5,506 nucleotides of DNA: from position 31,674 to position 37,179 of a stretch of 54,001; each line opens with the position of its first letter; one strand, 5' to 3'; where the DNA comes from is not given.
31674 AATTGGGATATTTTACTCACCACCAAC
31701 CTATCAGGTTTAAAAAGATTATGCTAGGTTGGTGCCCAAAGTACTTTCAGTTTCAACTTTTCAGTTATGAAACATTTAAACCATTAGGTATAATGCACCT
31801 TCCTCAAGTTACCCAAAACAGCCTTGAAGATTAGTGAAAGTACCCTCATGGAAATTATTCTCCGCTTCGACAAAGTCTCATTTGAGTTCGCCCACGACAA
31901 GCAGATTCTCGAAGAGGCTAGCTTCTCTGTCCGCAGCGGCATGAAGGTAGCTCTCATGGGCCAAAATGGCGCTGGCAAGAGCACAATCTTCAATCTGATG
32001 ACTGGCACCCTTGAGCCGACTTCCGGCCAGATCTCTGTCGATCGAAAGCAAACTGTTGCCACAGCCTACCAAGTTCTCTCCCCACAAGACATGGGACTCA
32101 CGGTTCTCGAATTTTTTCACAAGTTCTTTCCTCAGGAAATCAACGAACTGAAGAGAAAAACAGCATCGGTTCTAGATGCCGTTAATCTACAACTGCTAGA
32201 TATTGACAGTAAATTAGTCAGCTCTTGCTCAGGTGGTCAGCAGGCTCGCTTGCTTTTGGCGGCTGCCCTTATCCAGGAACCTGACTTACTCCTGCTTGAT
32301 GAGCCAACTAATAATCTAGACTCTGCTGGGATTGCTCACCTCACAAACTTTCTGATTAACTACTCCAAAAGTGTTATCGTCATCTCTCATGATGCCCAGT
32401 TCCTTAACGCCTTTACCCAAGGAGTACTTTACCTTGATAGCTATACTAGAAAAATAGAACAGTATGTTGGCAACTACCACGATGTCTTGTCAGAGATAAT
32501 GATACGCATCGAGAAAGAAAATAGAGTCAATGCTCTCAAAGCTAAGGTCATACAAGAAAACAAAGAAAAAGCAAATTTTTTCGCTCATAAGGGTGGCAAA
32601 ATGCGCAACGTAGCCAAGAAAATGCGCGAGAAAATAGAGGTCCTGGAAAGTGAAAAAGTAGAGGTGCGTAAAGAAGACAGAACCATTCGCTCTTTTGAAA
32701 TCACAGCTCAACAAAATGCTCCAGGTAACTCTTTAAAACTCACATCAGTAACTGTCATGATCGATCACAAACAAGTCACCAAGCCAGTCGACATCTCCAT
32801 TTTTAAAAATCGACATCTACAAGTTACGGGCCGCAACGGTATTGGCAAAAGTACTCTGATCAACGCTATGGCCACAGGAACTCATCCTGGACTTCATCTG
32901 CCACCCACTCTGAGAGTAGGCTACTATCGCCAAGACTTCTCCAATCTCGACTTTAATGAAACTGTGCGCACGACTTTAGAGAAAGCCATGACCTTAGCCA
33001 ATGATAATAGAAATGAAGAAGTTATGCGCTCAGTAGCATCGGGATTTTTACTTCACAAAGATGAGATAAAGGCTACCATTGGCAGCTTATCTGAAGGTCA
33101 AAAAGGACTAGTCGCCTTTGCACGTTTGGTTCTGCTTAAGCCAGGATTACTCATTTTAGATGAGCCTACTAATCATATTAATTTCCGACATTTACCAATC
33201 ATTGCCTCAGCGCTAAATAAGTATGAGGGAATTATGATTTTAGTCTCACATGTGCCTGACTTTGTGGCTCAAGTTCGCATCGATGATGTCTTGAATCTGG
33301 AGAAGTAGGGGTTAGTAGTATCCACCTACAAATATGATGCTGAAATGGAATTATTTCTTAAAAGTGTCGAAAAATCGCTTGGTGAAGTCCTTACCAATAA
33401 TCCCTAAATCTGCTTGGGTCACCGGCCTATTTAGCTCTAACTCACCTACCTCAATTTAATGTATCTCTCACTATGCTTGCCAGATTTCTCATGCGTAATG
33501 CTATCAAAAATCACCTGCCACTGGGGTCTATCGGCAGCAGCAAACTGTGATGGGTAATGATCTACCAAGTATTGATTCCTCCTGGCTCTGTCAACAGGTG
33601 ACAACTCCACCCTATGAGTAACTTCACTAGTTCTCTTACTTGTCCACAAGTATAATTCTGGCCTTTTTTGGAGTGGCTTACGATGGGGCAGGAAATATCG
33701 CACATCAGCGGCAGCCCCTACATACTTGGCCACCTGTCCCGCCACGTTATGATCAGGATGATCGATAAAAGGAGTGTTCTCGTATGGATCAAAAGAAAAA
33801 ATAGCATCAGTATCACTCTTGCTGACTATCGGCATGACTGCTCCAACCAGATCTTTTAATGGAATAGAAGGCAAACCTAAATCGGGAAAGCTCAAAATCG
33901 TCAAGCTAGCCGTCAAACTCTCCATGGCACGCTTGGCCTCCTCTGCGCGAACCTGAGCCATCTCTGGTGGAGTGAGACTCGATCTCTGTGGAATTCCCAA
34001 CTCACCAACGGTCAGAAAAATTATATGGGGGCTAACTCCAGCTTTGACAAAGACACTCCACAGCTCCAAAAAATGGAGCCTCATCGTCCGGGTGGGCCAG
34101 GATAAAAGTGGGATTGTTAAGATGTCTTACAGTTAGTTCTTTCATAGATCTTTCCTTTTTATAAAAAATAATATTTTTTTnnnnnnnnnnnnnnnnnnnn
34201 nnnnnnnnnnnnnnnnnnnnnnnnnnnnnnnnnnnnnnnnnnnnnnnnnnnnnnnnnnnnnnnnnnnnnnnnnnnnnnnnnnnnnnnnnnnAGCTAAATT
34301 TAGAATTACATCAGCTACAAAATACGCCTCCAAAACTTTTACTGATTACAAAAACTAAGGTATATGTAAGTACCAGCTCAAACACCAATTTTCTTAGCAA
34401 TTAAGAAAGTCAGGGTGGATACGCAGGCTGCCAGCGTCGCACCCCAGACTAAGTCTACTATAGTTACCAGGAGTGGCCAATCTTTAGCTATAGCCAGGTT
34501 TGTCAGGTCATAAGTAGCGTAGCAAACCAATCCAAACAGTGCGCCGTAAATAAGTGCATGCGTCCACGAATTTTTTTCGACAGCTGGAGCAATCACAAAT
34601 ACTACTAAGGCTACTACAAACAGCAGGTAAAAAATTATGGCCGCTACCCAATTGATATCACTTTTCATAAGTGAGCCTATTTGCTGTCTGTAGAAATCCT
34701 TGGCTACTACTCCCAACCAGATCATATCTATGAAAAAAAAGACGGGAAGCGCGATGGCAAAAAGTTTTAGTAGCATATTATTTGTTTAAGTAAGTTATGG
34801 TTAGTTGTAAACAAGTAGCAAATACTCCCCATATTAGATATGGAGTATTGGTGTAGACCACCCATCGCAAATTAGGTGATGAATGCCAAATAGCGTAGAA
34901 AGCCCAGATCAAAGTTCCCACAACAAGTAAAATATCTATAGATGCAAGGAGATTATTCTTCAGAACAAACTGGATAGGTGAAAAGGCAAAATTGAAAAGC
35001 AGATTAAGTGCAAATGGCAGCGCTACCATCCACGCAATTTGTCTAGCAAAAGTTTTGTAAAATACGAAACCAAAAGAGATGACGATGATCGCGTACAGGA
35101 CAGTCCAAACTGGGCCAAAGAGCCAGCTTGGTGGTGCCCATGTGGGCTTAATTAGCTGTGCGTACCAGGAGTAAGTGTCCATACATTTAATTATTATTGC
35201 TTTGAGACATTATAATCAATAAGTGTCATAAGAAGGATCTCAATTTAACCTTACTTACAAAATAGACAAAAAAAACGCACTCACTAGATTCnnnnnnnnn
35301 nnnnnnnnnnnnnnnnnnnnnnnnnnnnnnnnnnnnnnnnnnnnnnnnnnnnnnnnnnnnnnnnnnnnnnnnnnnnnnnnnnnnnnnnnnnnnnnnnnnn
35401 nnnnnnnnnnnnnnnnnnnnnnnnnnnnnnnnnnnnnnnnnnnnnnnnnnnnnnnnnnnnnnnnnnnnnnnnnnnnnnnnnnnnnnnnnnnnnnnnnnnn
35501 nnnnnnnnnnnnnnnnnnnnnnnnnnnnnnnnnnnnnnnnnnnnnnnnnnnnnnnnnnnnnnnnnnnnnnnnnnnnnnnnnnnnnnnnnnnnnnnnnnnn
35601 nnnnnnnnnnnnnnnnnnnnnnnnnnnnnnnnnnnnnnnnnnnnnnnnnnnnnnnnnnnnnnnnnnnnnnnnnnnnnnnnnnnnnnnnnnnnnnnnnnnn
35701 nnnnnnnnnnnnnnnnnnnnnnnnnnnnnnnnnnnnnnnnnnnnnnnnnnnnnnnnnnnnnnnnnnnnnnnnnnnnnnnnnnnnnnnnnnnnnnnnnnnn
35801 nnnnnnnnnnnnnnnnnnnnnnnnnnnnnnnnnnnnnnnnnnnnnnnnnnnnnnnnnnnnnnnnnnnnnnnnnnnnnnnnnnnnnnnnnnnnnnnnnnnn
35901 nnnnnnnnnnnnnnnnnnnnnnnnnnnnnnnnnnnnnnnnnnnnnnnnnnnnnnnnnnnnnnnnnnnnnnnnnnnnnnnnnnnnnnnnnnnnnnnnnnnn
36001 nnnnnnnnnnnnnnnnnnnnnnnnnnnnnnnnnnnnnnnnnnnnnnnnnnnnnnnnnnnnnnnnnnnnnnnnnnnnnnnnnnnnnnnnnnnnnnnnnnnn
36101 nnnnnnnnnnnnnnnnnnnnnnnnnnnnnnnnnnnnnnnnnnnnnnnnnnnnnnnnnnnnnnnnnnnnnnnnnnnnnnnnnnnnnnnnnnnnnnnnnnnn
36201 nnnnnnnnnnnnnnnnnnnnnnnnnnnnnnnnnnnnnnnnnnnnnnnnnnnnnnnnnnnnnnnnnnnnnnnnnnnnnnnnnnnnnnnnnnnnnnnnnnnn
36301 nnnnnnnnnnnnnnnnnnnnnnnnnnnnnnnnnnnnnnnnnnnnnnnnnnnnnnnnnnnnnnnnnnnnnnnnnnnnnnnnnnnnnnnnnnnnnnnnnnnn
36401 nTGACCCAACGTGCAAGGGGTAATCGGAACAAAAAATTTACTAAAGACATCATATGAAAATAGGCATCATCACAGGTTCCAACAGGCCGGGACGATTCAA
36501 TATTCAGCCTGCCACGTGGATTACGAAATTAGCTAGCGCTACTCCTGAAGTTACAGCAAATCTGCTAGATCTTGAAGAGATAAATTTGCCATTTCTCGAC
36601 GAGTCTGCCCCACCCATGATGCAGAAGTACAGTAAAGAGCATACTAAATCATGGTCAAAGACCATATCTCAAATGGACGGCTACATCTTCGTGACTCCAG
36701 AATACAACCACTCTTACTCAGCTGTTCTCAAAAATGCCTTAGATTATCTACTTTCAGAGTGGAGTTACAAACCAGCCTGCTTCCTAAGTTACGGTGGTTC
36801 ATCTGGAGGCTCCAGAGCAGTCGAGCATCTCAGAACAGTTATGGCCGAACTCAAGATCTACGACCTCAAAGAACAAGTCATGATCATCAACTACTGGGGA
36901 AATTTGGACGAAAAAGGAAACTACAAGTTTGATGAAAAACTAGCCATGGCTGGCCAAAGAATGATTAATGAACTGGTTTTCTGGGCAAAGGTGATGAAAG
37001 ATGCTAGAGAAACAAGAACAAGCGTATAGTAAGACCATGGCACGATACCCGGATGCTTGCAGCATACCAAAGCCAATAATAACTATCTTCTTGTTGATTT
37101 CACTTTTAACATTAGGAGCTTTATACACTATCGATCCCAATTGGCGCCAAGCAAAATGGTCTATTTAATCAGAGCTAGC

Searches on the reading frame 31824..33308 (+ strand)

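Call 15: search_protein_families(library=pfam, proteins=[window:31824-33308:+], max_evalue=0.001)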
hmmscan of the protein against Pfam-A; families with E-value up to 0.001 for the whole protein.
window:31824-33308:+ (494 aa): 9 families
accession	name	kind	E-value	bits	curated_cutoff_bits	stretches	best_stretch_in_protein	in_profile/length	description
PF00005.33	ABC_tran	-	1.5e-46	158.8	25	2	29-163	1-137/137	ABC transporter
PF13304.12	AAA_21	-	4.7e-16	60.2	27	2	392-469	196-288/304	AAA domain, putative AbiEii toxin, Type IV TA system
PF02463.25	SMC_N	-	1e-09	38.6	40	0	114-197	110-205/220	RecF/RecN/SMC N terminal domain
PF13555.12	AAA_29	-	5e-09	36.2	27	0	326-351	19-44/61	P-loop containing region of AAA domain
PF03193.22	RsgA_GTPase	-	9.6e-09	35.7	30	1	35-76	103-143/174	RsgA GTPase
PF01926.29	MMR_HSR1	-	5.2e-07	30.2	21.9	0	41-67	1-27/113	50S ribosome-binding GTPase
PF13401.12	AAA_22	-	6.2e-07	30.2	27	0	330-447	6-92/130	AAA domain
PF13476.12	AAA_23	-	7.4e-06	27.2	27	0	334-412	24-98/201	AAA domain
PF13191.12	AAA_16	-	0.00056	20.9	32.6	0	330-351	25-46/167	AAA ATPase domain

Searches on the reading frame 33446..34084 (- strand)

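Call 66: search_protein_families(library=pfam, proteins=[window:33446-34084:-], max_evalue=0.01)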
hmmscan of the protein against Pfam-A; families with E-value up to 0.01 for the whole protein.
window:33446-34084:- (212 aa): 1 family
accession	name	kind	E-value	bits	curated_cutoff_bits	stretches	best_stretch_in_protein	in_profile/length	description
PF02585.22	PIG-L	-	7.7e-15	56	28.2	1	11-119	20-125/129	GlcNAc-PI de-N-acetylase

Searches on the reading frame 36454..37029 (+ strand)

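Call 66: search_protein_families(library=pfam, proteins=[window:36454-37029:+], max_evalue=0.01)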
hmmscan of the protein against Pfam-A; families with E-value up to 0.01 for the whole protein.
window:36454-37029:+ (191 aa): 2 families
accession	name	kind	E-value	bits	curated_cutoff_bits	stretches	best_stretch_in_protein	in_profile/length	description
PF03358.20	FMN_red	-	1.6e-39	135.3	24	1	1-148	1-151/152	NADPH-dependent FMN reductase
PF02525.22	Flavodoxin_2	-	3.5e-09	37.1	27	1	1-105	1-110/198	Flavodoxin-like fold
